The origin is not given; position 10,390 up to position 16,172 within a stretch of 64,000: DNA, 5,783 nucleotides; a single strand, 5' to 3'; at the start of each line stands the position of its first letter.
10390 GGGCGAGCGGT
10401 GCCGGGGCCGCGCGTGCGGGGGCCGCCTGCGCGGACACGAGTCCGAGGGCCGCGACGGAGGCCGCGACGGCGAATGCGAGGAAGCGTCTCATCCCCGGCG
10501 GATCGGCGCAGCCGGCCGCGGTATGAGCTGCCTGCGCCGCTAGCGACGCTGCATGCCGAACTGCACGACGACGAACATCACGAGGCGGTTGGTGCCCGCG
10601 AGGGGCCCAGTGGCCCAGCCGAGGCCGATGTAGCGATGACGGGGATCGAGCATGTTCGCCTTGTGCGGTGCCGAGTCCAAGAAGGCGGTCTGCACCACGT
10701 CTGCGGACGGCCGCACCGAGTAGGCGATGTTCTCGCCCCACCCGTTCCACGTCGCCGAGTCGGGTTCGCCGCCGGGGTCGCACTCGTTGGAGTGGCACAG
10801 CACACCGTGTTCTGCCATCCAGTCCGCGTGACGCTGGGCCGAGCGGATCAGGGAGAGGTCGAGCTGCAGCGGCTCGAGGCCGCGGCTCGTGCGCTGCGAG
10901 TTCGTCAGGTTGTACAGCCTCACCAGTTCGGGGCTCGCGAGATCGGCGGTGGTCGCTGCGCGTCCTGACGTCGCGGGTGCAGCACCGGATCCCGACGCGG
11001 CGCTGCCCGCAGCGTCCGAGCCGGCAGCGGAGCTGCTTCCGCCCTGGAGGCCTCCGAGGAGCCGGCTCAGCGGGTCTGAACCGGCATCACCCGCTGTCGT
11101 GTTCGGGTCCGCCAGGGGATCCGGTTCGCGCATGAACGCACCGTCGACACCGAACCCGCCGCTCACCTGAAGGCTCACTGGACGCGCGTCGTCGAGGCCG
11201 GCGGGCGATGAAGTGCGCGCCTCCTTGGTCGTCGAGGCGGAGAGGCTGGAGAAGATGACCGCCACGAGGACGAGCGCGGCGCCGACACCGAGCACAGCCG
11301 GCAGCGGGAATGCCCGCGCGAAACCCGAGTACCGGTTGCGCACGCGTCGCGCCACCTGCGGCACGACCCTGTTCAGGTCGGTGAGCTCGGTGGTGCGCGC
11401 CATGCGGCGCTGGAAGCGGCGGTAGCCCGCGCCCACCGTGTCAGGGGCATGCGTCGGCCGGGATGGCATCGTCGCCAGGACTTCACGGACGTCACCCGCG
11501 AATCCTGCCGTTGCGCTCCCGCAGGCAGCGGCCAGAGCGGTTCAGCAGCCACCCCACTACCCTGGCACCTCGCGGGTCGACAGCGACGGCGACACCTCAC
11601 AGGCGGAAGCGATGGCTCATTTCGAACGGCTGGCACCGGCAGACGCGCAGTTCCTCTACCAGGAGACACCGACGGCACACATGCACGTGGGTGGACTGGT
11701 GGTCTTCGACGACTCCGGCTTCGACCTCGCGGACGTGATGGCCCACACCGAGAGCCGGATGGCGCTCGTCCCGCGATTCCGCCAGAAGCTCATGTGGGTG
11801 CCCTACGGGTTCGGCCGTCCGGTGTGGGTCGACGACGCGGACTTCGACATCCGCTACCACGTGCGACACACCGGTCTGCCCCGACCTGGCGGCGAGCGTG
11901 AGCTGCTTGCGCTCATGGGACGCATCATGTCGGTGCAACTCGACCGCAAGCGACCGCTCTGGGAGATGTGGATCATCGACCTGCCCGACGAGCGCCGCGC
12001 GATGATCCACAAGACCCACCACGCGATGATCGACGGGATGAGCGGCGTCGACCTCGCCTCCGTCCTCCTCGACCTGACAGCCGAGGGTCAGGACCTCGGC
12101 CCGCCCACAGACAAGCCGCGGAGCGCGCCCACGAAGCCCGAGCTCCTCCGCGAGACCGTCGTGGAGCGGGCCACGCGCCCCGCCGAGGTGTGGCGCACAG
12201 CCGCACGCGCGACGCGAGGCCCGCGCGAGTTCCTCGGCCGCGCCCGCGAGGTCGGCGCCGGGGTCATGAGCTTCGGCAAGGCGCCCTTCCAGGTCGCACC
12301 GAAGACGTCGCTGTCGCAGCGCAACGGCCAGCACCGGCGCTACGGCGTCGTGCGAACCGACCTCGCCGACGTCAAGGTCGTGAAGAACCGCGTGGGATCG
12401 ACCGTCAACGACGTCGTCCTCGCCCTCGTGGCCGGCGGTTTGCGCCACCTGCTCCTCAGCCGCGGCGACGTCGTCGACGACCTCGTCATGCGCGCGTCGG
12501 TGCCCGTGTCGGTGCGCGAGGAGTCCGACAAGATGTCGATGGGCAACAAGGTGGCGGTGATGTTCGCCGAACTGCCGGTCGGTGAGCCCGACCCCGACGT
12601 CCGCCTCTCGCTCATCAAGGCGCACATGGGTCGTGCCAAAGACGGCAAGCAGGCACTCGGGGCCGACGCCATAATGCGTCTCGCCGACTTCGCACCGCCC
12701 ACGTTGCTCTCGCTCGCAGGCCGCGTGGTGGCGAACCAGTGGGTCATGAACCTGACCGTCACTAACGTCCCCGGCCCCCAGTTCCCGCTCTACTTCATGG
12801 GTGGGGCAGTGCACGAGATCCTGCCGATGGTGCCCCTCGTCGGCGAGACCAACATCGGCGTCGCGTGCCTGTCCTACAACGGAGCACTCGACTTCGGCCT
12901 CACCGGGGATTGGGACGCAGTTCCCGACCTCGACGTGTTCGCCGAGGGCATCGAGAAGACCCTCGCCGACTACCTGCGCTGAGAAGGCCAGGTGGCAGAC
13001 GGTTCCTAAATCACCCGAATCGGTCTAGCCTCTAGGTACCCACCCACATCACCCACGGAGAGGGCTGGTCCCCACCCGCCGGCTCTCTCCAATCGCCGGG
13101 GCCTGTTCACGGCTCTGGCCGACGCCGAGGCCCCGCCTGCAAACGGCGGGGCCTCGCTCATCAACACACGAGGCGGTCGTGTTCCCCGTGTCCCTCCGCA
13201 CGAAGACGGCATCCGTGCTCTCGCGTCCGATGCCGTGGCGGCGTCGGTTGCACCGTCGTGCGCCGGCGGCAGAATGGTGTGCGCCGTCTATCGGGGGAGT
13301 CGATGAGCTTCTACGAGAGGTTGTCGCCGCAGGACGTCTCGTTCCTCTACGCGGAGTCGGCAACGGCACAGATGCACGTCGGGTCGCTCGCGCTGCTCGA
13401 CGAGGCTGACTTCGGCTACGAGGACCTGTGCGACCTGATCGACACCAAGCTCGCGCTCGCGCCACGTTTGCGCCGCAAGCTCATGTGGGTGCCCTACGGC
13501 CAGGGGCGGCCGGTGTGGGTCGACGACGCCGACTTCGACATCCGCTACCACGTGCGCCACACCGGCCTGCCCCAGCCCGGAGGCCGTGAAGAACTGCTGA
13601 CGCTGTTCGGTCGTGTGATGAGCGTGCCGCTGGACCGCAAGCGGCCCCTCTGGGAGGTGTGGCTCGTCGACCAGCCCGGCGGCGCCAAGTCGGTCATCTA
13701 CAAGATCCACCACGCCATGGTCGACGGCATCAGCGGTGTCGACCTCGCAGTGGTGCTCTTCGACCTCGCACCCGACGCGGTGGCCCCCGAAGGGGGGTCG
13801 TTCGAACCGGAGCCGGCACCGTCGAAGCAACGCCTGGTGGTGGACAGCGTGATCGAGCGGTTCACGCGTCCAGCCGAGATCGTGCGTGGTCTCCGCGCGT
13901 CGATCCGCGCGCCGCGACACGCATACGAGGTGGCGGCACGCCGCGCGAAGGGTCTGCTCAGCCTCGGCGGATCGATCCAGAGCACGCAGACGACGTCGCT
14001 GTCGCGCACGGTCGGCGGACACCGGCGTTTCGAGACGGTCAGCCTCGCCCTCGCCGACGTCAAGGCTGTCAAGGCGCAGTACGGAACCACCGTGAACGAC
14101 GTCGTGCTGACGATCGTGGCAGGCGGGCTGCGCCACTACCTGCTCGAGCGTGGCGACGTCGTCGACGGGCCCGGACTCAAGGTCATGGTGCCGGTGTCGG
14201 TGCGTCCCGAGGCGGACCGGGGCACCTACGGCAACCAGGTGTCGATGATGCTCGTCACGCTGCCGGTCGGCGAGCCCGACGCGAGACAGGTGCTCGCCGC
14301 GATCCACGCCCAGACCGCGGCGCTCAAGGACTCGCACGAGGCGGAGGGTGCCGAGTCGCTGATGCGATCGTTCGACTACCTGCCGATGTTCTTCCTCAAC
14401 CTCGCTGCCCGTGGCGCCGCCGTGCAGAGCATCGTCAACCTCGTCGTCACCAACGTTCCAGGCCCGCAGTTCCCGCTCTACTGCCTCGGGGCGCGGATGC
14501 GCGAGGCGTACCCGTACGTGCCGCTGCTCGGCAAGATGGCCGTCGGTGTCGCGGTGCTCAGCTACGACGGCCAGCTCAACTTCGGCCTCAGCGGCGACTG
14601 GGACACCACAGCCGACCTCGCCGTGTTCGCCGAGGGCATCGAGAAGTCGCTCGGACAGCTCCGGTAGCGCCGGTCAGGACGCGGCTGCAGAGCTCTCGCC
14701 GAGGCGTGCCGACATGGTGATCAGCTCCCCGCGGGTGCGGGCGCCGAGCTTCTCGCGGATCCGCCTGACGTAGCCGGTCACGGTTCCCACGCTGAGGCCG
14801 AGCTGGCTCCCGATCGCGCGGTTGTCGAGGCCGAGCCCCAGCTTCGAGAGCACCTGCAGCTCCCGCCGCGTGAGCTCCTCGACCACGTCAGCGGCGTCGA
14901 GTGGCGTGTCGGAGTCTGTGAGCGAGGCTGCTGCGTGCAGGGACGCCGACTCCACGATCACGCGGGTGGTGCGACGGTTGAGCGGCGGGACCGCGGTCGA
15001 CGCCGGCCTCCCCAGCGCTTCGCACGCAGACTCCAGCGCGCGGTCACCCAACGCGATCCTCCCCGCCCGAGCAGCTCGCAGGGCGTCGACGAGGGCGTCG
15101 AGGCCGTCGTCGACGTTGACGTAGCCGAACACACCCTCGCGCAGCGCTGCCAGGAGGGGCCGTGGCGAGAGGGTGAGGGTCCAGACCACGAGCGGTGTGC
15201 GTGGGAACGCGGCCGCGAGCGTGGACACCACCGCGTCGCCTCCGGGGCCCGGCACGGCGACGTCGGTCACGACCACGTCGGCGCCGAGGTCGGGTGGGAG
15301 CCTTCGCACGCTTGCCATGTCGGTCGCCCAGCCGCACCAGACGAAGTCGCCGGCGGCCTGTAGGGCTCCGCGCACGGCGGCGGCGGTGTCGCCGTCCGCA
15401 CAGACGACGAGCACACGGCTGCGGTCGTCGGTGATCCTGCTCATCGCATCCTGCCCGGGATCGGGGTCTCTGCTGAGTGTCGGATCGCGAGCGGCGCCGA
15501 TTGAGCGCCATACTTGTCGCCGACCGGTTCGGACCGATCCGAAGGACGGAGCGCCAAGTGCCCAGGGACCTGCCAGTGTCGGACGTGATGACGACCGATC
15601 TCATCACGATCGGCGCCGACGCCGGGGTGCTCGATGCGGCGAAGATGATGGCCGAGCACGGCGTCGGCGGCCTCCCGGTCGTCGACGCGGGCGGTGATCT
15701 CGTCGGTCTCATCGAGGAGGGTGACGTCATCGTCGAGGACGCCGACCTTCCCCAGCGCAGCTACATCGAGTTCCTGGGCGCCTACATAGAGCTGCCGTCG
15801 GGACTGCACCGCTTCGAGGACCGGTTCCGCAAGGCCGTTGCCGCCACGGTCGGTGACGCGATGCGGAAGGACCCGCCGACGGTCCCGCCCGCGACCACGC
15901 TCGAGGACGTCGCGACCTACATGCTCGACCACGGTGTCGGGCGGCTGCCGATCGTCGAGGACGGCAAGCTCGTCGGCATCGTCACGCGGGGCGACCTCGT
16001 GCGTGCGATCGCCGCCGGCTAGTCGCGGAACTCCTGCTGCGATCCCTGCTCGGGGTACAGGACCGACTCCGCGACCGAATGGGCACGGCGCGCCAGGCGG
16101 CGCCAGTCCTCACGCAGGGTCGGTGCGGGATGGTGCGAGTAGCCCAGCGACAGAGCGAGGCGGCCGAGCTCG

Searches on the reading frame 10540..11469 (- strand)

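Call 64: search_protein_families(library=pfam, proteins=[window:10540-11469:-], max_evalue=0.00001)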
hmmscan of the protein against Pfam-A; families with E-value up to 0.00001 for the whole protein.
window:10540-11469:- (309 aa): 1 family
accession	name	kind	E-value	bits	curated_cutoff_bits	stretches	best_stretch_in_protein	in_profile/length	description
PF00188.32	CAP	-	4.4e-13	50.6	21.1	1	187-298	2-111/117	Cysteine-rich secretory protein family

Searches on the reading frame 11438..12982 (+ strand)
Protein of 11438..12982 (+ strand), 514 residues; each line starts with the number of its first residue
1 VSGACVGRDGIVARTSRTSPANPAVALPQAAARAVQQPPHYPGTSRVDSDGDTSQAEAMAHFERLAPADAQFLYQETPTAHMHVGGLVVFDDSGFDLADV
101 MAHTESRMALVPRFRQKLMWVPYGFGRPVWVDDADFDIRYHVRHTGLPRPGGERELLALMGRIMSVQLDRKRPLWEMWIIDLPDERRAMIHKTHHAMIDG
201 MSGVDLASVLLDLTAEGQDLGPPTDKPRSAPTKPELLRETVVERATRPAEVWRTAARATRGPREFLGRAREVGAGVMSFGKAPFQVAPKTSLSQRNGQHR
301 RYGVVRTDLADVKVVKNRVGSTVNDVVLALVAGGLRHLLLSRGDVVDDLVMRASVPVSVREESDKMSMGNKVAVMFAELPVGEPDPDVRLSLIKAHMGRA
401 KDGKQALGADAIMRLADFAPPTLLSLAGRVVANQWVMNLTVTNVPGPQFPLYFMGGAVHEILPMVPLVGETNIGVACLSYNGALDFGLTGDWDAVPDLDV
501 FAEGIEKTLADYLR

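Call 64: search_protein_families(library=pfam, proteins=[window:11438-12982:+], max_evalue=0.00001)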
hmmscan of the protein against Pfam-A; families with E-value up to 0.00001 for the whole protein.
window:11438-12982:+ (514 aa): 2 families
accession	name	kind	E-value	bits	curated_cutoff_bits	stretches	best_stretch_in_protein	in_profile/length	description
PF03007.21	WS_DGAT_cat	-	9.4e-65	219.4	23.6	1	65-327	1-263/263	Wax ester synthase/diacylglycerol acyltransferase catalytic domain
PF06974.18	WS_DGAT_C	-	4.2e-30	105.2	20.7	1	368-510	1-142/145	WS/DGAT C-terminal domain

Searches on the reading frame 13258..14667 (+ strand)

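Call 64: search_protein_families(library=pfam, proteins=[window:13258-14667:+], max_evalue=0.00001)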
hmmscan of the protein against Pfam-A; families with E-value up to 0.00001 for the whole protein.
window:13258-14667:+ (469 aa): 2 families
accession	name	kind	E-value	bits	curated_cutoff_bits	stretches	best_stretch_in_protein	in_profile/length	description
PF03007.21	WS_DGAT_cat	-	5e-62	210.5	23.6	1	22-283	1-263/263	Wax ester synthase/diacylglycerol acyltransferase catalytic domain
PF06974.18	WS_DGAT_C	-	3.3e-30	105.5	20.7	1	325-468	2-144/145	WS/DGAT C-terminal domain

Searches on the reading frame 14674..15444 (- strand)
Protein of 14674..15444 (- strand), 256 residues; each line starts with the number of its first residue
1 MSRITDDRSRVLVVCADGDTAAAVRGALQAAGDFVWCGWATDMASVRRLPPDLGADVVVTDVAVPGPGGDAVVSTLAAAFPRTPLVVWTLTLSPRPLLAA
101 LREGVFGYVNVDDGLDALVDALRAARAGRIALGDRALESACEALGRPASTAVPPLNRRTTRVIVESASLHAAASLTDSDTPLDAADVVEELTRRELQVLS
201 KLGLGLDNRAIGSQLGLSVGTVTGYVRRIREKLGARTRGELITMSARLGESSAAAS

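Call 64: search_protein_families(library=pfam, proteins=[window:14674-15444:-], max_evalue=0.00001)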
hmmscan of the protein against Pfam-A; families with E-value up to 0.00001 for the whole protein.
window:14674-15444:- (256 aa): 1 family
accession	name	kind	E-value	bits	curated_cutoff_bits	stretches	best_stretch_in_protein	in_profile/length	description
PF00196.25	GerE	-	3.7e-13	49.3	23.5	1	190-244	2-56/57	Bacterial regulatory proteins, luxR family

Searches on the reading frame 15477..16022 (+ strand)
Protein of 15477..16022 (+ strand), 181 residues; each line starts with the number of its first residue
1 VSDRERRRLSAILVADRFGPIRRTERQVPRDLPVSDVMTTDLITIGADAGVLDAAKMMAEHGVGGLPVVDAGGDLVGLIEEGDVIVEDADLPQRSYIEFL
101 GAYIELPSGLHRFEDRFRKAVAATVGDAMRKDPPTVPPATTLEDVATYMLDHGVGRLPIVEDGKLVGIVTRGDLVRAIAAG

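Call 65: search_protein_families(library=pfam, proteins=[window:15477-16022:+], max_evalue=0.00001)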
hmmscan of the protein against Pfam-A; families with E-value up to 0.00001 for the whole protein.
window:15477-16022:+ (181 aa): 1 family
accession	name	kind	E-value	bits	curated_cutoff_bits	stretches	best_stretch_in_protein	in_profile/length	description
PF00571.33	CBS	-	2.1e-35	121.3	24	2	125-179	1-56/57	CBS domain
